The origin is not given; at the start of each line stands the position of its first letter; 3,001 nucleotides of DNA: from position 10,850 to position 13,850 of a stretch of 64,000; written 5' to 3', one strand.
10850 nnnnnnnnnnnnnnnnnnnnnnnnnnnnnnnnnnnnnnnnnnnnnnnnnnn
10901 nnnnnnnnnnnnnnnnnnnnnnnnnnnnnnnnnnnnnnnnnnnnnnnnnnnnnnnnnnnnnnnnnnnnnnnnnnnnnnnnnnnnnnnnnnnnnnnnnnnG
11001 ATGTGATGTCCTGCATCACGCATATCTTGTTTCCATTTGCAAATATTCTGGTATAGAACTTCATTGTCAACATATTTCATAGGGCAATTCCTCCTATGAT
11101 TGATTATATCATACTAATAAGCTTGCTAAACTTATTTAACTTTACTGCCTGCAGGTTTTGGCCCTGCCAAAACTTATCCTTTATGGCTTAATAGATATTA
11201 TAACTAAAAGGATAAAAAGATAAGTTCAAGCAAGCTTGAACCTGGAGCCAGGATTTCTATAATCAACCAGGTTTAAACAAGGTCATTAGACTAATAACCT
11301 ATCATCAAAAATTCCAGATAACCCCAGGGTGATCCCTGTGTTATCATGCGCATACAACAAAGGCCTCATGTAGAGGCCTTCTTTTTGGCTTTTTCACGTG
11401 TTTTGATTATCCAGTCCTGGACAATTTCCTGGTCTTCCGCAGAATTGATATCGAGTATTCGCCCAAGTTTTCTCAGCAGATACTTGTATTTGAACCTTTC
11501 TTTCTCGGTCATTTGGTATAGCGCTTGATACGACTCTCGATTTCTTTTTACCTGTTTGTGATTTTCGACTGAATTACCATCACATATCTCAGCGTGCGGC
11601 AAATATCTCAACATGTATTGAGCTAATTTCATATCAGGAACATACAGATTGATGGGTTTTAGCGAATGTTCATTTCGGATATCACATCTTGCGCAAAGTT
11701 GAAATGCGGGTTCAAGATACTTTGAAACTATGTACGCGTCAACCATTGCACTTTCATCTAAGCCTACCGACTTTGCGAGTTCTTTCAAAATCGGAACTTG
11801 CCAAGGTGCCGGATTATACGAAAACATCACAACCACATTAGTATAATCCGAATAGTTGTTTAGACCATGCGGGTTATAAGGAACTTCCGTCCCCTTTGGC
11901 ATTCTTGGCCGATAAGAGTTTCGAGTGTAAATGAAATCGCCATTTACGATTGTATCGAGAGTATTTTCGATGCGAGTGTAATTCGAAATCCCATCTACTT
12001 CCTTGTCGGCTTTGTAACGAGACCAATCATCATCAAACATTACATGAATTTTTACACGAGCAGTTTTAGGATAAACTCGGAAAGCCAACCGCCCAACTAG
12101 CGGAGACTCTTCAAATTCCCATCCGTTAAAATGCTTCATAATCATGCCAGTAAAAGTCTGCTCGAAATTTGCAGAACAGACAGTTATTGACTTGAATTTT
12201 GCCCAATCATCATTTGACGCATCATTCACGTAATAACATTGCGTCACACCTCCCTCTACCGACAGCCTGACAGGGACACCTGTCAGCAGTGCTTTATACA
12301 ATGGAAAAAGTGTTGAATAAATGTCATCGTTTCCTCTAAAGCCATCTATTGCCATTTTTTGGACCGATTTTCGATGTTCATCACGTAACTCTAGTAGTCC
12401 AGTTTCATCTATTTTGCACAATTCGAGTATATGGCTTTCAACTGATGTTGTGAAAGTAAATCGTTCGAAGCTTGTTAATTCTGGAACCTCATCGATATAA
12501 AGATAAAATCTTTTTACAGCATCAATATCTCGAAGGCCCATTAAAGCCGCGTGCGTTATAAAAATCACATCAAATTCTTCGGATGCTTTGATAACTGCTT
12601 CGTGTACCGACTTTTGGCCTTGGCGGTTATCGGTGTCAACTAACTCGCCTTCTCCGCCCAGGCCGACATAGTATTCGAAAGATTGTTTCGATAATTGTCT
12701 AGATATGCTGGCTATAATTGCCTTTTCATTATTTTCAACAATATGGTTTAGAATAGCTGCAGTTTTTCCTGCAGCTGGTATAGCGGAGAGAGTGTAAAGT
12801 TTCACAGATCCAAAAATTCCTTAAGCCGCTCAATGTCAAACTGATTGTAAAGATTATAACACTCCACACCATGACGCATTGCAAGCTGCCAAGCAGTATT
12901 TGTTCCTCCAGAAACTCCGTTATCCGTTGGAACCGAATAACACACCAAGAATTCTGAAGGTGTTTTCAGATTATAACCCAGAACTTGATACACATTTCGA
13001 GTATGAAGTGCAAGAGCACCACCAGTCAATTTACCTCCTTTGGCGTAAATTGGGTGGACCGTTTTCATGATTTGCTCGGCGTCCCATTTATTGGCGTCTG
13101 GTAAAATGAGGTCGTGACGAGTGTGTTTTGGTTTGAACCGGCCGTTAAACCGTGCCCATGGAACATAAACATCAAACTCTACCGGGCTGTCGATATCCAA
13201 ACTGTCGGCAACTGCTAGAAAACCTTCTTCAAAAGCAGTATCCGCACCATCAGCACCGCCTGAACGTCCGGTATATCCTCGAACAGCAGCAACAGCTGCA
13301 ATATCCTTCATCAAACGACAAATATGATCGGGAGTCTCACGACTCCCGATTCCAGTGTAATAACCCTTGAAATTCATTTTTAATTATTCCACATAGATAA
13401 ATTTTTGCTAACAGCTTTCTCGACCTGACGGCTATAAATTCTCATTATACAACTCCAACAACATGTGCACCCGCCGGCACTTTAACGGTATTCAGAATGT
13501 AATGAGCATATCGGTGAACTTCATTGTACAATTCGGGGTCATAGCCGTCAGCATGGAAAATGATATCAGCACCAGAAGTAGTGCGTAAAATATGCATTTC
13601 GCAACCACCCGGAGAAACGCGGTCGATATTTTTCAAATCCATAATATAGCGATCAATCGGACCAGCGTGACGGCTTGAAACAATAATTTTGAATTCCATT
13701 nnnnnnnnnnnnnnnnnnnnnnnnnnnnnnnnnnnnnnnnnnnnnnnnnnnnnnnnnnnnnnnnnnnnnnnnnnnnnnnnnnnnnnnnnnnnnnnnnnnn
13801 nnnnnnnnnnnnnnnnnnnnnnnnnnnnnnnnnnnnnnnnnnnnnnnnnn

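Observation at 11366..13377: Translationally coupled P-loop NTPase and DprA/SLOG-like Rossmann protein next to gene 55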

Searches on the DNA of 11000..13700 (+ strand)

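Call 5: search_dna_similar(query=window:11000-13700:+, collection=phages, mode=near, max_rows=25)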
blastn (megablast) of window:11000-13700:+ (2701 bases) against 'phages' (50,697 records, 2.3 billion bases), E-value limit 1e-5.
Records with a match: 29; places in all: 128; records where one place covers at least 80% of the query: 28.
Best place of each record, by identity: >=99% 2; 95-99% 5; 90-95% 14; 60-80% 8.
By first word of the organism name: Aeromonas 27; Stenotrophomonas 2.
By host as written in the record: Aeromonas salmonicida 11; Aeromonas hydrophila 4; Stenotrophomonas maltophilia 2; Aeromonas hydrophila BIOTECH 10089 2; Aeromonas sp. 2; Aeromonas salmonicida subsp. salmonicida 2; - 1; Aeromonas hydrophila GW3-10 1; and 4 more.
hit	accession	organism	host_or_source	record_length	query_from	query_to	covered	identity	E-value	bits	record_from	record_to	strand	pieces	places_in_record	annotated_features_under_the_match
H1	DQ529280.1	Aeromonas phage 25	-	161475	1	2701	100%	100.0%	0e+0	4988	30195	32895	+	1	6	hypothetical protein (x3) | 55: gp55 sigma factor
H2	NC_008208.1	Aeromonas phage 25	Aeromonas salmonicida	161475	1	2701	100%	100.0%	0e+0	4988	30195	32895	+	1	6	hypothetical protein (x2) | DprA-like DNA recombination-mediator protein | 55: late sigma transcription factor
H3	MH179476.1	Aeromonas phage 50AhydR13PP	Aeromonas hydrophila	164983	1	2701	100%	97.9%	0e+0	4671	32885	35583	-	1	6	hypothetical protein (x3) | sigma factor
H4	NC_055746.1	Aeromonas phage 50AhydR13PP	Aeromonas hydrophila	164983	1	2701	100%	97.9%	0e+0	4671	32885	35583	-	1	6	hypothetical protein (x2) | DprA-like DNA recombination-mediator protein | late sigma transcription factor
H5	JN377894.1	Aeromonas phage Aes508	Aeromonas salmonicida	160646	1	2701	100%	97.0%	0e+0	4538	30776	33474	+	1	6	hypothetical protein (x3) | sigma factor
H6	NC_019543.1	Aeromonas phage Aes508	Aeromonas salmonicida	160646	1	2701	100%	97.0%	0e+0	4538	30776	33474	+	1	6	hypothetical protein (x2) | DprA-like DNA recombination-mediator protein | late sigma transcription factor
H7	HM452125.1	Aeromonas phage phiAS4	Aeromonas salmonicida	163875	1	2701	100%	94.6%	0e+0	4178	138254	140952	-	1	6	hypothetical protein (x3) | sigma factor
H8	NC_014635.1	Aeromonas phage phiAS4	Aeromonas salmonicida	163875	1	2701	100%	94.6%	0e+0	4178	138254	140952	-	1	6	hypothetical protein (x2) | DprA-like DNA recombination-mediator protein | late sigma transcription factor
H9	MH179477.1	Aeromonas phage 60AhydR15PP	Aeromonas hydrophila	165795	1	2701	100%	94.5%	0e+0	4167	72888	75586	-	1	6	hypothetical protein (x3) | sigma factor for late transcription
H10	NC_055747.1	Aeromonas phage 60AhydR15PP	Aeromonas hydrophila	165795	1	2701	100%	94.5%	0e+0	4167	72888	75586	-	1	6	hypothetical protein (x2) | DprA-like DNA recombination-mediator protein | late sigma transcription factor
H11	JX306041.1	Stenotrophomonas phage IME13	Stenotrophomonas maltophilia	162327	1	2701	100%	94.5%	0e+0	4159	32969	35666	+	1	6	hypothetical protein (x2) | T4-like phage RNA polymerase sigma factor forlate transcription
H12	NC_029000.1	Stenotrophomonas phage IME13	Stenotrophomonas maltophilia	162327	1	2701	100%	94.5%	0e+0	4159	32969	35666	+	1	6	hypothetical protein | DprA-like DNA recombination-mediator protein | late sigma transcription factor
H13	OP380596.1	Aeromonas phage avDM4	Aeromonas hydrophila BIOTECH 10089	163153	1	2701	100%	94.4%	0e+0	4145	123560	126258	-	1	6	hypothetical protein (x3) | RNA polymerase sigma factor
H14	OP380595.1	Aeromonas phage avDM3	Aeromonas hydrophila BIOTECH 10089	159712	1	2701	100%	94.3%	0e+0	4126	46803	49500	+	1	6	hypothetical protein (x3) | RNA polymerase sigma factor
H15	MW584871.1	Aeromonas phage vB_AsM_ZHF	Aeromonas salmonicida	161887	1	2701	100%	94.1%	0e+0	4102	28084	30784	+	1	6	hypothetical protein (x3) | sigma factor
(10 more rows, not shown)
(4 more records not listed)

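Call 6: get_annotated_region(hit=H2, flank=9000)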
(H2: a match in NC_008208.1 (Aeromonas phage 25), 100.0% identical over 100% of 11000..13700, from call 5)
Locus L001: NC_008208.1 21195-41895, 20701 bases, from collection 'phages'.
description: Aeromonas phage 25, complete genome.
organism: Aeromonas phage 25 (NCBI taxid 2911441)
taxonomy: Viruses; Duplodnaviria; Heunggongvirae; Uroviricota; Caudoviricetes; Straboviridae; Tulanevirus; Tulanevirus bteighttwo
host: Aeromonas salmonicida; source: -; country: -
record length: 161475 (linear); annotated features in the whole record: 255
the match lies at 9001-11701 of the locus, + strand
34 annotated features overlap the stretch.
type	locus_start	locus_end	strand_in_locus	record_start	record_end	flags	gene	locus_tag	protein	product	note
CDS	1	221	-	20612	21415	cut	-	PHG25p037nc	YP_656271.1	homing endonuclease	not conserved in bacteriophage 44RR2.8t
CDS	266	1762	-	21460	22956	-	43A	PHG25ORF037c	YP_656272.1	DNA polymerase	split gene for core polB DNA polymerase of phage replisome; DNA polymerase C-terminal fragment; gp43A; seperated by ...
CDS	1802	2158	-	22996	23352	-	regA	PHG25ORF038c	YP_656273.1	translation repressor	regulates translation of mRNAs for DNA replication proteins and other early gene products; RegA; binds mRNA and ...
CDS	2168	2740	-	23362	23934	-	62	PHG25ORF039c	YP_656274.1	clamp loader of DNA polymerase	DNA polymerase accessory protein; gp62; clamp loader is formed by heterodimer of gp44 and gp62; clamp loader forms a ...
CDS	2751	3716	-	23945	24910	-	44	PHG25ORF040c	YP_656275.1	clamp loader of DNA polymerase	DNA polymerase accessory protein; gp44; DNA polymerase accessory protein; forms complex with gp62 to load gp45 sliding ...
CDS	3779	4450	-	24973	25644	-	45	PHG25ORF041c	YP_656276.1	DNA polymerase processivity factor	processivity enhancing sliding clamp of DNA polymerase and mobile enhancer of late RNA; gp45; DNA replication ...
CDS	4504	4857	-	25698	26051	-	rpbA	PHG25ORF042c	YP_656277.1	RNA polymerase binding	RNAP-binding protein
CDS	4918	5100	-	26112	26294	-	45.2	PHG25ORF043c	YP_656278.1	gp45.2 conserverd hypothetical protein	conserved hypothetical protein in T4-like phages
CDS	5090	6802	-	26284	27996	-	46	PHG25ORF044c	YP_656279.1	SbcC-like subunit of palindrome specific endonuclease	recombination protein and nuclease subunit; gp46/gp47 subunit required for recombination and host DNA degradation; ...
CDS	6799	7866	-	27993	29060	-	47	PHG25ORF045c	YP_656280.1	endonuclease subunit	recombination protein and nuclease subunit; gp46/gp47 subunit required for recombination and host DNA degradation; ...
CDS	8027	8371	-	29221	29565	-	a-gt.4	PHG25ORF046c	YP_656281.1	hypothetical protein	conserved protein in T4-like phages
CDS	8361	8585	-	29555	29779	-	-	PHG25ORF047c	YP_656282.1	hypothetical protein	similar to 44RRORF046c hypothetical protein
CDS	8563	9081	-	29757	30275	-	55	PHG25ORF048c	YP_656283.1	late sigma transcription factor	recognizing late T4 promoters; gp55; RNA polymerase sigma factor; transcription factor; necessary for 'late' ...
CDS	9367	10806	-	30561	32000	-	-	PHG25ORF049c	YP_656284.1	hypothetical protein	similar to 44RRORF048c hypothetical protein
CDS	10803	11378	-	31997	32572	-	-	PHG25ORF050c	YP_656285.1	DprA-like DNA recombination-mediator protein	similar to 44RRORF049c hypothetical protein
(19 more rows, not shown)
